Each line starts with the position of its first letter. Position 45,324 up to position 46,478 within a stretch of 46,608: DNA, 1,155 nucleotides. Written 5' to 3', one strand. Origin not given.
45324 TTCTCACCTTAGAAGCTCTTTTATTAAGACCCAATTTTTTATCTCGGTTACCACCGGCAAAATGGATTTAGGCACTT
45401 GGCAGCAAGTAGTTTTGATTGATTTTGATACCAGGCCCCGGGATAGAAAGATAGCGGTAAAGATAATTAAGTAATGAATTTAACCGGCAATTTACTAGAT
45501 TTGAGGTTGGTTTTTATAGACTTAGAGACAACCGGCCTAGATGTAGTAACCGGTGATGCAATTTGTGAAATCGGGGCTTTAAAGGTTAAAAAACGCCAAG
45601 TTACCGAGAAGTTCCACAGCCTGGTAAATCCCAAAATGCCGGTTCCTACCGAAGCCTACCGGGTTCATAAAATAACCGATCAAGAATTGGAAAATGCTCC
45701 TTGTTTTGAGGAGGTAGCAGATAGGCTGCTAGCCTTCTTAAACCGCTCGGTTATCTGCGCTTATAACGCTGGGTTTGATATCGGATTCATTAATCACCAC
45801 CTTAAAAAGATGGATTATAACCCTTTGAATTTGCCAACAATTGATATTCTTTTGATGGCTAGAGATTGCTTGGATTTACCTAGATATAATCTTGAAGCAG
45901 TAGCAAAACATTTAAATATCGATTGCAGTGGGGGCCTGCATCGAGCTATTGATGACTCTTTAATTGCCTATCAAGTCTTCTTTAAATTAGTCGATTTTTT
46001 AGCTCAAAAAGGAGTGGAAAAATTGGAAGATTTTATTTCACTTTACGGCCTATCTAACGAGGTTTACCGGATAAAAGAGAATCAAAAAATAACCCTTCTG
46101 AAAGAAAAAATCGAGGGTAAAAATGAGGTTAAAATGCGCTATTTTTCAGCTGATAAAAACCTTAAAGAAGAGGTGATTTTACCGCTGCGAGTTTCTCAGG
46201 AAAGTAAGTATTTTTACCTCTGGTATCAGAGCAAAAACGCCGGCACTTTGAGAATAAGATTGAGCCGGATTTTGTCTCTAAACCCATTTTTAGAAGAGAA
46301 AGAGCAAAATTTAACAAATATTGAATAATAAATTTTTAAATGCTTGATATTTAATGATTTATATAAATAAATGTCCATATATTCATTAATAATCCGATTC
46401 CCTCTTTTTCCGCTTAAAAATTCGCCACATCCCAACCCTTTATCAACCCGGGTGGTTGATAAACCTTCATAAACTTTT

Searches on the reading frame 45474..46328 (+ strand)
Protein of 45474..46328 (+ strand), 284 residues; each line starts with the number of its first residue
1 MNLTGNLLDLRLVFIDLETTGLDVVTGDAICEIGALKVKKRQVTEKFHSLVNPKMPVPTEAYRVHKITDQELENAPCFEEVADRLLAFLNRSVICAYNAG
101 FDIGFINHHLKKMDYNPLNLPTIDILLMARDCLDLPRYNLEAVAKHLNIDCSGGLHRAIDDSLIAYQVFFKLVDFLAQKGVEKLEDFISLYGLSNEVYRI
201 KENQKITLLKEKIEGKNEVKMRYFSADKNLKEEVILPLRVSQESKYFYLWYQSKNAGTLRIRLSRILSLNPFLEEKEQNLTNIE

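Call 39: find_encoding_contigs(protein=window:45474-46328:+, flank=10000, max_places=3)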
Protein window:45474-46328:+ (284 aa): no gene with exactly this product is on record in the collection.

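Call 45: search_protein_families(library=pfam, proteins=[window:45474-46328:+], max_evalue=0.00001)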
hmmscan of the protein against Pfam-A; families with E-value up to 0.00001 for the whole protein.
window:45474-46328:+ (284 aa): 2 families
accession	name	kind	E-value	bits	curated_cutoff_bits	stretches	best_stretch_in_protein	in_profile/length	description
PF00929.31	RNase_T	-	1.6e-35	123.6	24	1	13-169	1-164/164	Exonuclease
PF13482.12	RNase_H_2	-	7.9e-09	36.1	22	1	13-151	1-117/165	RNase_H superfamily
